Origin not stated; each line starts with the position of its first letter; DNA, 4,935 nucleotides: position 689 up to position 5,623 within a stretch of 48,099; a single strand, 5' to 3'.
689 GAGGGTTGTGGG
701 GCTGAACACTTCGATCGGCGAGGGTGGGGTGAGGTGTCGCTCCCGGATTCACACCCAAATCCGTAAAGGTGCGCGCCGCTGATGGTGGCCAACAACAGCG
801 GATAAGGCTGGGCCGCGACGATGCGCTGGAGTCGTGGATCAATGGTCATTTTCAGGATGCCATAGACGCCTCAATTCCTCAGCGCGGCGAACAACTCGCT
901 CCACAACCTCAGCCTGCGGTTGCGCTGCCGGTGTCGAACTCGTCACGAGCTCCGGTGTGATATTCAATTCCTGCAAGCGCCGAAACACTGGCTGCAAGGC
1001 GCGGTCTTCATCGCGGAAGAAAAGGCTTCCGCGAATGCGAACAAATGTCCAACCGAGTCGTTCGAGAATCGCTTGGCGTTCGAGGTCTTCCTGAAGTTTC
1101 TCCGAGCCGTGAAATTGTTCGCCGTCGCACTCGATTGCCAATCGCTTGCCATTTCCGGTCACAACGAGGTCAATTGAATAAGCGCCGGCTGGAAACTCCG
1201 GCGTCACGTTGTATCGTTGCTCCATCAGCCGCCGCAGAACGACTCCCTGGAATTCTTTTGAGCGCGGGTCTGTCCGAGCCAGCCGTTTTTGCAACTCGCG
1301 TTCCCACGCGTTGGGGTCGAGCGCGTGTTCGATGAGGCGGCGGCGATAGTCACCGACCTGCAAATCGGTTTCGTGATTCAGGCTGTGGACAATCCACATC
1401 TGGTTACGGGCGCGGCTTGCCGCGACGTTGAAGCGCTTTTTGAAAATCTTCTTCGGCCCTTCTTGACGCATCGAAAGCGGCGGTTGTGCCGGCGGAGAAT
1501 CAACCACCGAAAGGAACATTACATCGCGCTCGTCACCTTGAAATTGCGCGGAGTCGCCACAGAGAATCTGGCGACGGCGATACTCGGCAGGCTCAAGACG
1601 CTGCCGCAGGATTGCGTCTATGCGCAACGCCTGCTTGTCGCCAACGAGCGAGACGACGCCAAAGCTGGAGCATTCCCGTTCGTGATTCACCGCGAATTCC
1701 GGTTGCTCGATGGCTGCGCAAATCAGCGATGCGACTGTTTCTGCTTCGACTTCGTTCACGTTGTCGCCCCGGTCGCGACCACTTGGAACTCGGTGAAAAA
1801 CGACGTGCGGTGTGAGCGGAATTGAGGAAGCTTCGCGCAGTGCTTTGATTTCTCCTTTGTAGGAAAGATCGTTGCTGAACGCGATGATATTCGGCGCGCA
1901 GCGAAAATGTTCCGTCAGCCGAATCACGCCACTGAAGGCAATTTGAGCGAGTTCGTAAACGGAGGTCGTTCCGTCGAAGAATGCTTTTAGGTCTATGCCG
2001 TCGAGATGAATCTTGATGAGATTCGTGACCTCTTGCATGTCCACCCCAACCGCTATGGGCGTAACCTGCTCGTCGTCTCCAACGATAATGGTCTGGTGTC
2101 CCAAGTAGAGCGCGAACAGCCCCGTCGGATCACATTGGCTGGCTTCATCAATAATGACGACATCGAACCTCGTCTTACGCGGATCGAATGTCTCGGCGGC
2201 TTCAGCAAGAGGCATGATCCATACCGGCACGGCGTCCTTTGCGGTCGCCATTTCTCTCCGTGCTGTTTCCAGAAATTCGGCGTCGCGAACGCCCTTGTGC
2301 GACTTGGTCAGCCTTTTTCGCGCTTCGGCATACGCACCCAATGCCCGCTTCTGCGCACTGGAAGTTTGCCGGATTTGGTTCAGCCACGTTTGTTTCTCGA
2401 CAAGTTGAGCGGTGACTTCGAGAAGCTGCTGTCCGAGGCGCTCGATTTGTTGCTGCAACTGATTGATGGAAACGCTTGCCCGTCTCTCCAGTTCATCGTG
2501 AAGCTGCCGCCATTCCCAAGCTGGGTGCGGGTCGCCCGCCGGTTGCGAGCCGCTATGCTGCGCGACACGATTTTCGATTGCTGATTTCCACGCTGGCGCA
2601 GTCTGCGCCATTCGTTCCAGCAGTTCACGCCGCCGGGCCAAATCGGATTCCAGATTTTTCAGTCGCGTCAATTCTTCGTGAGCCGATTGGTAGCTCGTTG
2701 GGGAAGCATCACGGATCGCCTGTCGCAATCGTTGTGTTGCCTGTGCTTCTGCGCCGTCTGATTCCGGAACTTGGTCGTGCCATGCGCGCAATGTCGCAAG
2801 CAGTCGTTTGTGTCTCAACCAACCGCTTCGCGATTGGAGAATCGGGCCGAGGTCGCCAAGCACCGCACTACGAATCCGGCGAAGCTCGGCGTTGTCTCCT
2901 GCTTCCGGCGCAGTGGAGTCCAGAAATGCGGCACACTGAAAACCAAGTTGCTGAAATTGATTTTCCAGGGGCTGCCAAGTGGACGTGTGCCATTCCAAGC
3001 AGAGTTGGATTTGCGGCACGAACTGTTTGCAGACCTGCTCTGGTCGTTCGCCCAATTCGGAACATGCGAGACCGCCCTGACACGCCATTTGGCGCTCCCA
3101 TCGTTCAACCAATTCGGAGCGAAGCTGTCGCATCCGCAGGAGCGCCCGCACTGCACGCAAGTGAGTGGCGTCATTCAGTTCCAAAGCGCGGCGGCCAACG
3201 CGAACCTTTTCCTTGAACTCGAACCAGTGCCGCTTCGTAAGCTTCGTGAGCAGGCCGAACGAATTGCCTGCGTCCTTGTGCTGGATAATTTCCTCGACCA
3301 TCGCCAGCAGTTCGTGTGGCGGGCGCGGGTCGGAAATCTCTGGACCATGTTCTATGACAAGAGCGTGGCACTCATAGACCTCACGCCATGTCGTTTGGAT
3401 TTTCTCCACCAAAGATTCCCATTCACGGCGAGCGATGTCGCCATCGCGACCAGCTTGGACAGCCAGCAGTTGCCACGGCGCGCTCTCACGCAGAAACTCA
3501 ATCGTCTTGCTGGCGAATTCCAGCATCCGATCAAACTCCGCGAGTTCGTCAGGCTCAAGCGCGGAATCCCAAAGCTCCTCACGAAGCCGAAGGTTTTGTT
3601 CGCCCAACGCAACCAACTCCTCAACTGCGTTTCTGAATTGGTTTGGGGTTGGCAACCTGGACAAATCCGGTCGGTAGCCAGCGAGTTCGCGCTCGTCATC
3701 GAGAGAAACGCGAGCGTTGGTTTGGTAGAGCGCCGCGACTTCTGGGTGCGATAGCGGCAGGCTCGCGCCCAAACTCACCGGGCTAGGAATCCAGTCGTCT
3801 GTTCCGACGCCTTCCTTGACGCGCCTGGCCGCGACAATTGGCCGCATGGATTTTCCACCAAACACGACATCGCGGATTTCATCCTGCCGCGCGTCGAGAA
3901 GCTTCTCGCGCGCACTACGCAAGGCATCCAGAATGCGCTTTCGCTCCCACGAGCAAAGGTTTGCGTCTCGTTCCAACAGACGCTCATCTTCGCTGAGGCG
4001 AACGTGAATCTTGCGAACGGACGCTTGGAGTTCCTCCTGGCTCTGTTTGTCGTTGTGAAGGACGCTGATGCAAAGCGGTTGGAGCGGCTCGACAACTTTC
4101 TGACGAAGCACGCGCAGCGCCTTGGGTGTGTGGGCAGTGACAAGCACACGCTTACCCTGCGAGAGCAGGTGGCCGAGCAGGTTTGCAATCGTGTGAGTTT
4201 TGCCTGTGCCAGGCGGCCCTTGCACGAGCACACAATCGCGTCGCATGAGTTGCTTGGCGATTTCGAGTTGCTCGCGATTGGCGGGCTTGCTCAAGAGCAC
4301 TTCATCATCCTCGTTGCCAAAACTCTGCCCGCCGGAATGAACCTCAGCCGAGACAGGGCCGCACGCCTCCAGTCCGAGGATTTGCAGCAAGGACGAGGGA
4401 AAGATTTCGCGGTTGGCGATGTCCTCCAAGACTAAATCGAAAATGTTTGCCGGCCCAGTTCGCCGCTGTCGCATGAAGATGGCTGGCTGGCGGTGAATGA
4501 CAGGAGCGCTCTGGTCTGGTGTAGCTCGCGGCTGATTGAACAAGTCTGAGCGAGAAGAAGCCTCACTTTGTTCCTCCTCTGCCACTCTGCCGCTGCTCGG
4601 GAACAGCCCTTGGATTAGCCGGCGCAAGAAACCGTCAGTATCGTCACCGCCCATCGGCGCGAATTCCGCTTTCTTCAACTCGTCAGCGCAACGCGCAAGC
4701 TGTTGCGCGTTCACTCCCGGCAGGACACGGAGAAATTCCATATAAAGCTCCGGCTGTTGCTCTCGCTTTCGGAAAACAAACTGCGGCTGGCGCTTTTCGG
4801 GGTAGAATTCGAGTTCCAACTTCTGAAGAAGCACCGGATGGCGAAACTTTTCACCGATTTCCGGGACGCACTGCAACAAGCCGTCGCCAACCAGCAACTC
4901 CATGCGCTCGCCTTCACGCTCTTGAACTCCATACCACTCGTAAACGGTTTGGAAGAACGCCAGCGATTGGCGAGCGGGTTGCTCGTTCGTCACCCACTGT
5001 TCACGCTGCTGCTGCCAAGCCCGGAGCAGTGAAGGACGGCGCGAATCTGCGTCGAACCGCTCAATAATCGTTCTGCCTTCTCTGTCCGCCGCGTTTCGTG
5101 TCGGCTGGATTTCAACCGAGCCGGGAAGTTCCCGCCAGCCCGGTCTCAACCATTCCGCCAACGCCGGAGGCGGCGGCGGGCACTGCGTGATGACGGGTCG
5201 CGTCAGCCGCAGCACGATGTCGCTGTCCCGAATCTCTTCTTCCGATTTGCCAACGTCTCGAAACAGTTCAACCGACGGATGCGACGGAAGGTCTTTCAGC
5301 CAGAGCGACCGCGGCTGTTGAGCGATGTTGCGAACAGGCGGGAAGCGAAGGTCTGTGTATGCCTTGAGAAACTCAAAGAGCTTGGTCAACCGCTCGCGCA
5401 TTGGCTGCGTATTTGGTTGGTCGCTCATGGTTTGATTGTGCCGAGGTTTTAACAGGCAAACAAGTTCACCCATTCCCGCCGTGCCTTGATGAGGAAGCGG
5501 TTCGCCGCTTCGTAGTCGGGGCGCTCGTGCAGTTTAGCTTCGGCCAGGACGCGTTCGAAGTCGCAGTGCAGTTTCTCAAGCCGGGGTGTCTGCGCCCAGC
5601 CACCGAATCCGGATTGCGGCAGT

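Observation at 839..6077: Hhe-like giant helicase-nuclease sits in a four-gene co-directional cassette with paralogous micro-ORFs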

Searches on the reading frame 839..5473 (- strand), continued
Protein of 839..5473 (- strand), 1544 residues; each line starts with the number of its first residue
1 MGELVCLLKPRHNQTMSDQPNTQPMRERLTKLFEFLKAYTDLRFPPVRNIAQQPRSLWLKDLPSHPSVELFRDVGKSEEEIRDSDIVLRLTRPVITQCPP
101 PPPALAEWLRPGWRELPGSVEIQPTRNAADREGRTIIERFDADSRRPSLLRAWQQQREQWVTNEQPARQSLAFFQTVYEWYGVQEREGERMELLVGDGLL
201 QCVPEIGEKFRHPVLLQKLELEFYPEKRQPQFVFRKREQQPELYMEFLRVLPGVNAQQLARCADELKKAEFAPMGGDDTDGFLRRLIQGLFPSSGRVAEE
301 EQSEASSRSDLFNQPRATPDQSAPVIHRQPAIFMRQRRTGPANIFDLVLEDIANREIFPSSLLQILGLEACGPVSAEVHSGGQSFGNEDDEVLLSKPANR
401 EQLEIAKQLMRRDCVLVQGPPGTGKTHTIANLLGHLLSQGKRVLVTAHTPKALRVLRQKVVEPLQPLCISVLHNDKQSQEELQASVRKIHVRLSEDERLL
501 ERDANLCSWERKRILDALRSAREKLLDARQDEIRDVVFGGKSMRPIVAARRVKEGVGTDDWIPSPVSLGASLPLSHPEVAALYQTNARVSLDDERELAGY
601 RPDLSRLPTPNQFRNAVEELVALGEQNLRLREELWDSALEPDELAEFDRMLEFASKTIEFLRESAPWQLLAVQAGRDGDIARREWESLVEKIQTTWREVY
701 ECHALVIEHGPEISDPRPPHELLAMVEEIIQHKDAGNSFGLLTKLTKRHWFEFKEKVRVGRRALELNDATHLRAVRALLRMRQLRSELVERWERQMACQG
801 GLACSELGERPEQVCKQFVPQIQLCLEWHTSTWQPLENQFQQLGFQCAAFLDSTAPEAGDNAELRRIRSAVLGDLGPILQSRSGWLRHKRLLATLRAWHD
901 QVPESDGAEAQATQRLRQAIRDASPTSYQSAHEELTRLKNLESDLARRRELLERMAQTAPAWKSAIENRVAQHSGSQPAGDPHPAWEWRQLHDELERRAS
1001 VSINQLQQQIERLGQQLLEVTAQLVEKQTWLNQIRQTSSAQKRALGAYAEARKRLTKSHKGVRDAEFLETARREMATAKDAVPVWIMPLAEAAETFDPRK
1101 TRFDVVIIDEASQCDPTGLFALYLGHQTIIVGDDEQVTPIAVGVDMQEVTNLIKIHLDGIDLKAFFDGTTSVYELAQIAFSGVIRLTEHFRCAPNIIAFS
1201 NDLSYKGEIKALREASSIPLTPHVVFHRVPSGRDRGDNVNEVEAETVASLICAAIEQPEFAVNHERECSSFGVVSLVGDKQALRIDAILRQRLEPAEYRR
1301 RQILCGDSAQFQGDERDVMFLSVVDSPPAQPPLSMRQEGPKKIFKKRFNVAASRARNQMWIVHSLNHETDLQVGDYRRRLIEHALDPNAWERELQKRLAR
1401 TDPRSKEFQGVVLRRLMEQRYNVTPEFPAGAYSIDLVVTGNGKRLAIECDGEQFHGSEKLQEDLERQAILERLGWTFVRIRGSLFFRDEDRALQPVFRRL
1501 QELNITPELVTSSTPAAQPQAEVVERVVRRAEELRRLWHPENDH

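Call 19: search_protein_families(library=pfam, proteins=[L034:7639-8004:+], max_evalue=0.1)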
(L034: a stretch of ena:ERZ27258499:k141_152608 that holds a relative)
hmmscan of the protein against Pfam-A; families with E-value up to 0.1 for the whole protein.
L034:7639-8004:+ (121 aa): 1 family
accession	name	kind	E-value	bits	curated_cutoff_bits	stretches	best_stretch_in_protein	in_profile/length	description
PF04380.18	BMFP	-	0.097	13.5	37.2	0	70-112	28-70/77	Membrane fusogenic activity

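Call 28: search_solved_structures(query=window:839-5428:-, max_evalue=0.001)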
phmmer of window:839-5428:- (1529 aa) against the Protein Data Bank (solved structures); distinct sequences matched with E-value up to 0.001: 18.
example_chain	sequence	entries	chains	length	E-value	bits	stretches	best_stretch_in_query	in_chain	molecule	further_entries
5mzn_A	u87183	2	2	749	8.4e-09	36.7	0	382-424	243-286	Helicase SEN1,Helicase SEN1 | Helicase SEN1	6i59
5eax_A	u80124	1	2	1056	1.7e-07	32.4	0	379-441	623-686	DNA replication ATP-dependent helicase/nuclease DNA2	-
5eaw_A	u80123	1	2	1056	1.7e-07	32.4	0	379-441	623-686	DNA replication ATP-dependent helicase/nuclease DNA2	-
5ean_A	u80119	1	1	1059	1.7e-07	32.4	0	379-441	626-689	DNA replication ATP-dependent helicase/nuclease DNA2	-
8ram_O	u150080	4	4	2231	3.2e-07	31.4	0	382-424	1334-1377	Helicase SEN1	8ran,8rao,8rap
2xzo_A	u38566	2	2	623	8.5e-07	30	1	384-447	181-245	REGULATOR OF NONSENSE TRANSCRIPTS 1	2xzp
2gjk_A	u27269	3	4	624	8.5e-07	30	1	384-447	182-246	Regulator of nonsense transcripts 1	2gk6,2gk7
6ej5_A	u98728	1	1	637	9.5e-07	29.9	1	384-448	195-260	Regulator of nonsense transcripts 1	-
8rd3_A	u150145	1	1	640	1.5e-06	29.2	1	384-474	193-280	ATP-dependent helicase NAM7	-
2wjv_A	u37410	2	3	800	1.6e-06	29.1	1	384-447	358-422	REGULATOR OF NONSENSE TRANSCRIPTS 1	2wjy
9qwn_A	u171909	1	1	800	1.6e-06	29.1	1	384-447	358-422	Isoform 2 of Regulator of nonsense transcripts 1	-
8ftm_A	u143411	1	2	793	2.2e-06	28.7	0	1050-1127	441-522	5'-3' RNA helicase-like protein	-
2xzl_A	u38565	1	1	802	2.6e-06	28.4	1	384-474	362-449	ATP-DEPENDENT HELICASE NAM7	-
9qdq_A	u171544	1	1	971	4.3e-06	27.7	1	384-474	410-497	ATP-dependent helicase NAM7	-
8fth_A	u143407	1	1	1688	2.4e-05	25.2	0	1051-1128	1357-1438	5'-3' RNA helicase-like protein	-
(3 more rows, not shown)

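Call 41: search_protein_families(library=ncbifam, proteins=[window:839-5428:-], max_evalue=0.01)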
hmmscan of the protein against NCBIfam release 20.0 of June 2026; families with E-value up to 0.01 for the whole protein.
window:839-5428:- (1529 aa): 11 families
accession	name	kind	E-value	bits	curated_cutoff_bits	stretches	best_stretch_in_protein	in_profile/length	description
NF058533.1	antiphage_ProA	equivalog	3.3e-48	164.1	1500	2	749-1509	993-1727/1903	anti-phage protein ProA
NF042953.1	Hhe_antiphage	equivalog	2e-42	144.9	2000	2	977-1516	1173-1708/1797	DUF4011 domain-containing anti-phage protein Hhe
NF040671.1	PLuB_AAA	exception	6.5e-21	73.5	999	2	1085-1368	960-1247/1256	PLuB system helicase-like protein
TIGR00376.1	TIGR00376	hypoth_equivalog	2.3e-19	69.3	348.9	2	387-482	163-258/639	IGHMBP2 family helicase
TIGR01447.1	recD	equivalog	1.3e-10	40.5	310.15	1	387-474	153-240/597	exodeoxyribonuclease V subunit alpha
TIGR01448.2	helicase_RecD2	equivalog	1.5e-07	30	500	1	385-442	319-376/713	SF1B family DNA helicase RecD2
NF008127.0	PRK10875.1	equivalog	0.00092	17.9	671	1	394-454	169-232/619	exodeoxyribonuclease V subunit alpha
TIGR00609.1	recB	equivalog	0.0027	15.8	696.05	1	407-475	19-92/1175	exodeoxyribonuclease V subunit beta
NF042913.1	CyRepA1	equivalog_domain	0.0028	16.6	200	0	397-453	2-49/595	plasmid replication protein, CyRepA1 family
NF038214.1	IS21_help_AAA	equivalog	0.006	16.3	200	1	385-429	78-122/232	IS21-like element helper ATPase IstB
NF006038.0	PRK08181.1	subfamily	0.0093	15.2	317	0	394-435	104-145/271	transposase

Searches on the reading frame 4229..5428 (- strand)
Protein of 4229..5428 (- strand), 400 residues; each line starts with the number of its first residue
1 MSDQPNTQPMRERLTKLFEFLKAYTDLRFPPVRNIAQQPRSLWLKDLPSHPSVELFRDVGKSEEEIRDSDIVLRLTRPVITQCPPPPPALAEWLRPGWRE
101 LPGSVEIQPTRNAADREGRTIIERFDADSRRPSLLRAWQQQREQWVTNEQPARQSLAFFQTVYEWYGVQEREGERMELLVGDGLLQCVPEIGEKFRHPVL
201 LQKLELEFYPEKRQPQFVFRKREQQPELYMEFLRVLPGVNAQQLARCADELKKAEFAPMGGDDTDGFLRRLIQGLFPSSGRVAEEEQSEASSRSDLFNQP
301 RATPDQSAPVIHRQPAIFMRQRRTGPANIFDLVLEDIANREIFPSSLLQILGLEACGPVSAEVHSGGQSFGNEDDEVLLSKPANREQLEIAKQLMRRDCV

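Call 68: predict_structure(alignment_id=A3)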
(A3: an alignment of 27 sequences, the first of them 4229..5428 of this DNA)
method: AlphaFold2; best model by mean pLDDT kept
length: 400 residues; sequences in the alignment: 27
mean_pLDDT: 71.8   pTM: 0.65
mean pLDDT of the five models: 71.8, 70.1, 66.1, 65.6, 63.9
residues with pLDDT >= 90: 98; 70-90: 117; 50-70: 127; < 50: 58
segments of 3 or more residues with pLDDT < 50: 1-5, 59-64, 286-305, 357-374, 378-380
pLDDT, mean of each block of 10 residues (from residue 1): 49 56 56 80 92 76 57 93 91 88 86 88 90 94 92 95 93 83 78 72 90 94 63 60 68 67 76 77 58 38 55 88 58 58 60 51 32 44 62 62
secondary structure, 60 per line:
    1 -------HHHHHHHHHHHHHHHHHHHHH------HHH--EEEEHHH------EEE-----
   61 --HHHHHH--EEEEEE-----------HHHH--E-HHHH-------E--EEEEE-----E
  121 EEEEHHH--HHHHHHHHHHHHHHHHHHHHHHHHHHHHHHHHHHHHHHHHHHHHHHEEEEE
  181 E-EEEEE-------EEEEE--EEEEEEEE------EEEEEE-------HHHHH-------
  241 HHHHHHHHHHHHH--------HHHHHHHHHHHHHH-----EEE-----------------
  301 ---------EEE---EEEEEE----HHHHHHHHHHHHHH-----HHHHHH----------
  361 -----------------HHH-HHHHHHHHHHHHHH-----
elements in order: H8-28 E40-43 E53-55 H63-68 E71-76 H88-91 H96-99 E110-114 E120-124 H130-175 E176-181 E183-187 E195-199 E202-209 E216-221 H229-233 H241-253 H262-275 E281-283 E310-312 E316-321 H326-339 H345-350 H382-395

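Call 71: fold_search(model_id=the predicted structure, library=pdb)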
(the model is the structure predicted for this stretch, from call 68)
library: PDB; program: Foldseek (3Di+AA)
matches with E <= 10: 503; with E <= 0.001: 0
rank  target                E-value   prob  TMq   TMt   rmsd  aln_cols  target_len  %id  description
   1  5v7q_G                2.1e-01  0.10  0.08  0.16  19.9       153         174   12  Cryo-EM structure of the large ribosomal subunit from Mycobacterium tuberculosis bound with a potent linezolid analog (released 2017-09-20)
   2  9p6i_E                3.2e-01  0.04  0.08  0.12  25.7       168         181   10  Crystal Structure of the Histidine Kinase VC2136 from Vibrio cholerae serotype O1 (released 2025-08-20)
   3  5gkj_A                4.0e-01  0.06  0.07  0.12  19.9       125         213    9  Structure of EndoMS in apo form (released 2016-11-02)
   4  11wx_B                5.1e-01  0.02  0.05  0.08  24.8       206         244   10  Crystal Structure of ribosomal large subunit pseudouridine synthase D from Neisseria gonorrhoea (released 2026-03-25)
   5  1qyu                  5.4e-01  0.03  0.10  0.15  25.4       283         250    9  Structure of the catalytic domain of 23S rRNA pseudouridine synthase RluD (released 2003-12-09)
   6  4v96_AL               5.7e-01  0.08  0.08  0.10  18.8       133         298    8  The structure of a 1.8 MDa viral genome injection device suggests alternative infection mechanisms (released 2014-07-09)
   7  4v61_BI               6.1e-01  0.05  0.08  0.13  19.7       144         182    9  Homology model for the Spinach chloroplast 30S subunit fitted to 9.4A cryo-EM map of the 70S chlororibosome. (released 2014-07-09)
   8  8oma_A                7.2e-01  0.03  0.07  0.04  35.9       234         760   10  MutSbeta bound to 61bp homoduplex DNA (released 2023-05-24)
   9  5fo1_B                8.1e-01  0.03  0.06  0.07  17.4       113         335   12  E301A mutant of FAD synthetase from Corynebacterium ammoniagenes (released 2016-11-30)
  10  6gef_F                8.1e-01  0.03  0.09  0.10  13.2       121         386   13  X-ray structure of the Yersinia pseudotuberculosis ATPase DotB (released 2018-05-30)
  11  2oez_A                8.6e-01  0.05  0.08  0.11  16.0       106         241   13  Protein of Unknown Function (DUF1342) from Vibrio parahaemolyticus (released 2007-01-30)
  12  5gke_A                8.6e-01  0.02  0.05  0.07  15.6        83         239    8  Structure of EndoMS-dsDNA1 complex (released 2016-11-02)
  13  8oue_C                8.6e-01  0.01  0.05  0.05  19.5       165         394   12  The H/ACA RNP lobe of human telomerase with the dyskerin thumb loop in a semi-closed conformation (released 2024-01-31)
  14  6s4l_D                9.2e-01  0.03  0.06  0.10  19.5       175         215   12  Structure of human KCTD1 (released 2020-07-15)
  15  4uzf_A                9.7e-01  0.07  0.06  0.07  10.8        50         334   16  R66E mutant of FAD synthetase from Corynebacterium ammoniagenes (released 2015-04-08)
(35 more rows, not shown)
